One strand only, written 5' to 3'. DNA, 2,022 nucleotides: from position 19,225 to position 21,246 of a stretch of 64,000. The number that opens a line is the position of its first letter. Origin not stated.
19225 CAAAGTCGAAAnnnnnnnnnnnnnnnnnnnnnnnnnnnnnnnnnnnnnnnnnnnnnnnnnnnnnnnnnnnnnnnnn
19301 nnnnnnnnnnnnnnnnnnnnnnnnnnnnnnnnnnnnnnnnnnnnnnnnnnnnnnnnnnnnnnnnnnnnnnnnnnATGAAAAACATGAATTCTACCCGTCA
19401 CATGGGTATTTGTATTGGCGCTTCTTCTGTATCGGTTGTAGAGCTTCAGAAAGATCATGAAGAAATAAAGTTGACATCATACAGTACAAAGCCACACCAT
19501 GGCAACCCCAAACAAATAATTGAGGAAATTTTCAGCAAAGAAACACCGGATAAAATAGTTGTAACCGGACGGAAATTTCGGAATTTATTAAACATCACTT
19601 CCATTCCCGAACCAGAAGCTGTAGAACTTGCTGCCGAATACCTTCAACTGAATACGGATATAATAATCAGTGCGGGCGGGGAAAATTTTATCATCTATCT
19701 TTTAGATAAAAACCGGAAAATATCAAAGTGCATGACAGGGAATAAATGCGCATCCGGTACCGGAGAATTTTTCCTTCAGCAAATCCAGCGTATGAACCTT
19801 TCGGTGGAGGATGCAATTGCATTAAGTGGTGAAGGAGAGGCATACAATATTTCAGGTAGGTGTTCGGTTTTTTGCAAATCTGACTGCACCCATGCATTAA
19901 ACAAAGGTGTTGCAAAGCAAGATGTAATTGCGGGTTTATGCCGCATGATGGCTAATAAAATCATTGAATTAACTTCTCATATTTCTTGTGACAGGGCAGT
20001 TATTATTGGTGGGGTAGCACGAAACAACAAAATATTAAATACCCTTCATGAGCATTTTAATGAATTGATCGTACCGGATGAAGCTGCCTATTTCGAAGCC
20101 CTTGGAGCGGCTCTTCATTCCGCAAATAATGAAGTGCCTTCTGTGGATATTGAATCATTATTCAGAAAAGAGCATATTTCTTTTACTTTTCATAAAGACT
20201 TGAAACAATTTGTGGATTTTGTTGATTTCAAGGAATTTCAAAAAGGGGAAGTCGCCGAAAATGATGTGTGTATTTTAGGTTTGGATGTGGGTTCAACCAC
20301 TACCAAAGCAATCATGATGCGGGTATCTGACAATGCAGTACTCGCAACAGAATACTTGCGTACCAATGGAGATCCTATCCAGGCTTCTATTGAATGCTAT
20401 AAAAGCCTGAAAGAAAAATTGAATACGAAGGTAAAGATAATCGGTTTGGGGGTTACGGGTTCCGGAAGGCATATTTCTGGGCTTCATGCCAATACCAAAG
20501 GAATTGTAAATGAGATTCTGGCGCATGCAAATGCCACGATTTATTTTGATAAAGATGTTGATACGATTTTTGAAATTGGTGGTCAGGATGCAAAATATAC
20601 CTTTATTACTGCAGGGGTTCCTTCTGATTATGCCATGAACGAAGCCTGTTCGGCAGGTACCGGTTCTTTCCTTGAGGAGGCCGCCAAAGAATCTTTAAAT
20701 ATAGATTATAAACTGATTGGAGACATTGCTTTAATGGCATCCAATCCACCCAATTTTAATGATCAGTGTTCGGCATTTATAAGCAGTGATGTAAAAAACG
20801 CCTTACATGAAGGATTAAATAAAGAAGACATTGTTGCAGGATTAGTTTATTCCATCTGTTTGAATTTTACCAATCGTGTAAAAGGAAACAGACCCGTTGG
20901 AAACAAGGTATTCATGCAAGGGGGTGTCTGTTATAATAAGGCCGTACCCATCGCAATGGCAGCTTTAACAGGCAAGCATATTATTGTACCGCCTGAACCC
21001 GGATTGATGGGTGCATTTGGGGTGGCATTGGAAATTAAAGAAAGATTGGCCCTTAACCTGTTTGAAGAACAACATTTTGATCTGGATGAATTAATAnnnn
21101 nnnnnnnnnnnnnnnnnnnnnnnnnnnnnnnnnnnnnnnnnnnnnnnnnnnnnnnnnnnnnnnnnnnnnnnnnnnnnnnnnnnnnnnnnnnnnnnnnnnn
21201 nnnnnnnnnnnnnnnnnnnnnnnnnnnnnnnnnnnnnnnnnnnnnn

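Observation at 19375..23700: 1441-aa protein fusing two activase ATPase domains to a large Cys-rich domain, leading the aromatic island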

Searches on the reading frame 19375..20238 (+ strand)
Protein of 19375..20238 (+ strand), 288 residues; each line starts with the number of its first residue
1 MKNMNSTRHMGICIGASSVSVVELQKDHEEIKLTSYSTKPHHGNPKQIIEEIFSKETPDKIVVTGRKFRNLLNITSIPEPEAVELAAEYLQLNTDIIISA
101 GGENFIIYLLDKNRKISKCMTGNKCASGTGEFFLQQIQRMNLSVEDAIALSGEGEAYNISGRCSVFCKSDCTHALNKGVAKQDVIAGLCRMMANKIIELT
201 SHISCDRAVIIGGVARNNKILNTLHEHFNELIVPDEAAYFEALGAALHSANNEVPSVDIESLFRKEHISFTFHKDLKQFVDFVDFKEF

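Call 29: search_solved_structures(query=window:19375-20238:+, max_evalue=0.01, show_alignments=3)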
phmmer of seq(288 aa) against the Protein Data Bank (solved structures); distinct sequences matched with E-value up to 0.01: 5.
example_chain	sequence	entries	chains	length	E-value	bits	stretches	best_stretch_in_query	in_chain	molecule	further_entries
4eht_A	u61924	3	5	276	2.1e-24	89.8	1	10-252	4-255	Activator of 2-hydroxyisocaproyl-CoA dehydratase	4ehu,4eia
1hux_A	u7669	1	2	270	3.1e-19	72.8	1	10-252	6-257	ACTIVATOR OF (R)-2-HYDROXYGLUTARYL-COA DEHYDRATASE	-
7yyl_E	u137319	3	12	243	1.9e-13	53.9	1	91-248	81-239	Putative CoA-substrate-specific enzyme activase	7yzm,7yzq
9gai_D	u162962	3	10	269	4.7e-13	52.6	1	87-250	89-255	3-methylbenzoyl-CoA reductase alpha subunit MbdQ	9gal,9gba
9gai_C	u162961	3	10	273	2.9e-12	50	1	82-229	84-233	3-methylbenzoyl-CoA reductase delta subunit MbdP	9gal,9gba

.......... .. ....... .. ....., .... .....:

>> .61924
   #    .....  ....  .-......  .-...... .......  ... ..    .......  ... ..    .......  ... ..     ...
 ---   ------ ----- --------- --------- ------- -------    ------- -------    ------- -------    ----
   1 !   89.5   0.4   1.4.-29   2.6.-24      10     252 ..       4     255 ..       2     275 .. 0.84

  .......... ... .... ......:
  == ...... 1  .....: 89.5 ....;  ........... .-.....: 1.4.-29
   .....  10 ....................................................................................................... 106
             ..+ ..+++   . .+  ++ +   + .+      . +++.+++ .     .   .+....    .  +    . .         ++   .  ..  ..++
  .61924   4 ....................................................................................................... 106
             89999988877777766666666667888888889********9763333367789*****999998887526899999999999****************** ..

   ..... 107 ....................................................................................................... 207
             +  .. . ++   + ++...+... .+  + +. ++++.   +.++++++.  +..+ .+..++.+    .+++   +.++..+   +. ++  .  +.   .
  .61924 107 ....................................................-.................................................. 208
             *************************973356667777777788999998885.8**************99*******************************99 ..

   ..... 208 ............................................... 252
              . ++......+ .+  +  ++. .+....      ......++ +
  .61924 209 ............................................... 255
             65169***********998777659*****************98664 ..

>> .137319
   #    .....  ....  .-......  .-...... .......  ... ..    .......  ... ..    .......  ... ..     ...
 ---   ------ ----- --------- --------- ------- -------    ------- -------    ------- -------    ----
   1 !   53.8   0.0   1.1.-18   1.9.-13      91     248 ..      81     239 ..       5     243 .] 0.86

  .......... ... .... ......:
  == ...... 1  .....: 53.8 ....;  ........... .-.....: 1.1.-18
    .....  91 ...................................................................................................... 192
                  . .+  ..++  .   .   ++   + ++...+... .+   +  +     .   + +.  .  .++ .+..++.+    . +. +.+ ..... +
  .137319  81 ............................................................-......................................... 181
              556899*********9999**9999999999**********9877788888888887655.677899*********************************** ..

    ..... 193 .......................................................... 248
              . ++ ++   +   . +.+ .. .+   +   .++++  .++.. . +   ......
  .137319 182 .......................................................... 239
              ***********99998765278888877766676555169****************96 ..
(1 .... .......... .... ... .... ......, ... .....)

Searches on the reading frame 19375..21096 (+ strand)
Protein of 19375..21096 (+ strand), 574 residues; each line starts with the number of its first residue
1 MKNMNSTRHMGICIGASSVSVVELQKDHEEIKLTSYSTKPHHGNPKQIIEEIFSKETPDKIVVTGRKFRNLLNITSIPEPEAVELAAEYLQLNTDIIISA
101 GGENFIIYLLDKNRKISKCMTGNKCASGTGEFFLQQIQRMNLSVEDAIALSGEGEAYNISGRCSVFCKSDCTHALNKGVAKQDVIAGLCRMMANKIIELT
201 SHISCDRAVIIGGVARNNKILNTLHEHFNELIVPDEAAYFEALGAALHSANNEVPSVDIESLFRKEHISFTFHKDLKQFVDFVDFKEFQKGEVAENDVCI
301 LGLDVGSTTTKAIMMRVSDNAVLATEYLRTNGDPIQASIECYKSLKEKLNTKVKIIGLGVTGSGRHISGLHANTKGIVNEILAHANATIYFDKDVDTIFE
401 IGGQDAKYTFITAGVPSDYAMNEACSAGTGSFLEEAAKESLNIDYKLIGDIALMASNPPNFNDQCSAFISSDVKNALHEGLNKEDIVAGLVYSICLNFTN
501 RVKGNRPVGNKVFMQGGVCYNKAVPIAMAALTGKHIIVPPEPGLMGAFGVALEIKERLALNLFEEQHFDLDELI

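Call 49: predict_structure(alignment_id=A3)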
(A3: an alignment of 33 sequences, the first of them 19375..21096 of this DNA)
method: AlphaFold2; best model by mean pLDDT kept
length: 574 residues; sequences in the alignment: 33
mean_pLDDT: 84.0   pTM: 0.75
mean pLDDT of the five models: 84.0, 83.2, 82.2, 80.7, 78.6
residues with pLDDT >= 90: 224; 70-90: 280; 50-70: 59; < 50: 11
segments of 3 or more residues with pLDDT < 50: 1-4, 420-424
pLDDT, mean of each block of 10 residues (from residue 1): 69 85 90 90 80 84 80 88 94 89 79 89 65 77 77 80 74 80 89 87 83 80 87 91 96 87 73 94 89 95 85 96 91 85 94 94 64 82 88 86 72 60 61 80 87 94 73 77 92 85 63 88 94 92 92 96 92 90
secondary structure, 60 per line:
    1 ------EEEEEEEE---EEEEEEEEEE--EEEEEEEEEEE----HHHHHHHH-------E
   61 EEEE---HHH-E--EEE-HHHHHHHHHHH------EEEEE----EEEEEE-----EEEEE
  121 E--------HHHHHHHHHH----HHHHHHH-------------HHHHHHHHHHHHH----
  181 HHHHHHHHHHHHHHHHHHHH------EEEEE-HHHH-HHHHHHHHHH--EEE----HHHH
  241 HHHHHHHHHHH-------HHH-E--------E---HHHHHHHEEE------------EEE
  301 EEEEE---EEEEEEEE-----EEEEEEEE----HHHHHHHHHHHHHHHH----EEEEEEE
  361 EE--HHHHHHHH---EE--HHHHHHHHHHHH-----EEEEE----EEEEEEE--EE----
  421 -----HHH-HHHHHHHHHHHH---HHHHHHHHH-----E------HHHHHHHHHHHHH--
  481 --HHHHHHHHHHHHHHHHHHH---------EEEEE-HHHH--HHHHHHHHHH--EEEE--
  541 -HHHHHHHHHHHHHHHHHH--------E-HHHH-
elements in order: E7-14 E18-27 E30-40 H45-52 E60-64 E75-77 H79-89 E96-100 E105-110 E116-121 H130-139 H144-150 H164-176 H181-200 E207-211 H213-216 H218-227 E230-232 H237-251 H276-282 E283-285 E298-305 E309-316 E322-329 H334-349 E354-362 H365-372 H380-391 E397-401 E406-412 H430-441 H445-453 H466-478 H483-501 E511-515 H517-520 H523-532 E535-538 H542-559 H570-573

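Call 70: fold_search(model_id=the predicted structure, library=pdb)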
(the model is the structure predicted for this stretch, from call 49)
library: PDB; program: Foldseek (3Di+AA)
matches with E <= 10: 1560; with E <= 0.001: 853
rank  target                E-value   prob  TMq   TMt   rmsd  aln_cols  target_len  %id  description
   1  4eht_A                5.4e-18  1.00  0.38  0.78   2.9       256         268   27  Activator of the 2-Hydroxyisocaproyl-CoA dehydratase from Clostridium difficile with bound ADP (released 2012-08-08)
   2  4ehu_B                1.0e-17  1.00  0.40  0.86   2.9       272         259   29  Activator of the 2-Hydroxyisocaproyl-CoA Dehydratase from Clostridium difficile with bound ADPNP (released 2012-08-08)
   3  4eht_B                2.4e-17  1.00  0.39  0.81   2.8       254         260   28  Activator of the 2-Hydroxyisocaproyl-CoA dehydratase from Clostridium difficile with bound ADP (released 2012-08-08)
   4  9gai_D                3.6e-16  1.00  0.41  0.87   2.7       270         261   28  3-methylbenzoyl-CoA reductase from Thauera chlorobenzoica (MbdONPQ) (released 2026-02-18)
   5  1hux_A                4.9e-16  1.00  0.38  0.79   3.0       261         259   26  CRYSTAL STRUCTURE OF THE ACIDAMINOCOCCUS FERMENTANS (R)-2-HYDROXYGLUTARYL-COA DEHYDRATASE COMPONENT A (released 2001-03-21)
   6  9gba_D                2.2e-15  1.00  0.41  0.86   2.5       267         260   26  3-methylbenzoyl-CoA reductase from Thauera chlorobenzoica (MbdONPQ) + AMPPNP (released 2026-02-18)
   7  7yyl_E                5.2e-15  1.00  0.37  0.82   3.5       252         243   25  nucleotide-free DCCP:DCCP-R complex (released 2022-12-28)
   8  9gai_C                5.8e-15  1.00  0.39  0.81   2.7       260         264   22  3-methylbenzoyl-CoA reductase from Thauera chlorobenzoica (MbdONPQ) (released 2026-02-18)
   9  9gai_O                5.8e-15  1.00  0.38  0.79   2.9       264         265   21  3-methylbenzoyl-CoA reductase from Thauera chlorobenzoica (MbdONPQ) (released 2026-02-18)
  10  5hg1                  1.6e-13  1.00  0.26  0.19  27.4       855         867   10  Crystal Structure of Human Hexokinase 2 with cmpd 1, a C-2-substituted glucosamine (released 2016-03-30)
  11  7yyl_F                1.3e-12  1.00  0.38  0.85   3.0       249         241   24  nucleotide-free DCCP:DCCP-R complex (released 2022-12-28)
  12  1hkc                  6.5e-12  1.00  0.26  0.18  30.7       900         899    9  RECOMBINANT HUMAN HEXOKINASE TYPE I COMPLEXED WITH GLUCOSE AND PHOSPHATE (released 1998-11-11)
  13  2nzt_A                2.5e-11  1.00  0.24  0.17  28.4       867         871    9  Crystal structure of human hexokinase II (released 2006-12-05)
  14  1cza                  1.4e-10  1.00  0.27  0.19  29.1       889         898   10  MUTANT MONOMER OF RECOMBINANT HUMAN HEXOKINASE TYPE I COMPLEXED WITH GLUCOSE, GLUCOSE-6-PHOSPHATE, AND ADP (released 2000-03-06)
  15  1qha_A                3.2e-10  1.00  0.26  0.18  28.7       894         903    9  HUMAN HEXOKINASE TYPE I COMPLEXED WITH ATP ANALOGUE AMP-PNP (released 1999-11-10)
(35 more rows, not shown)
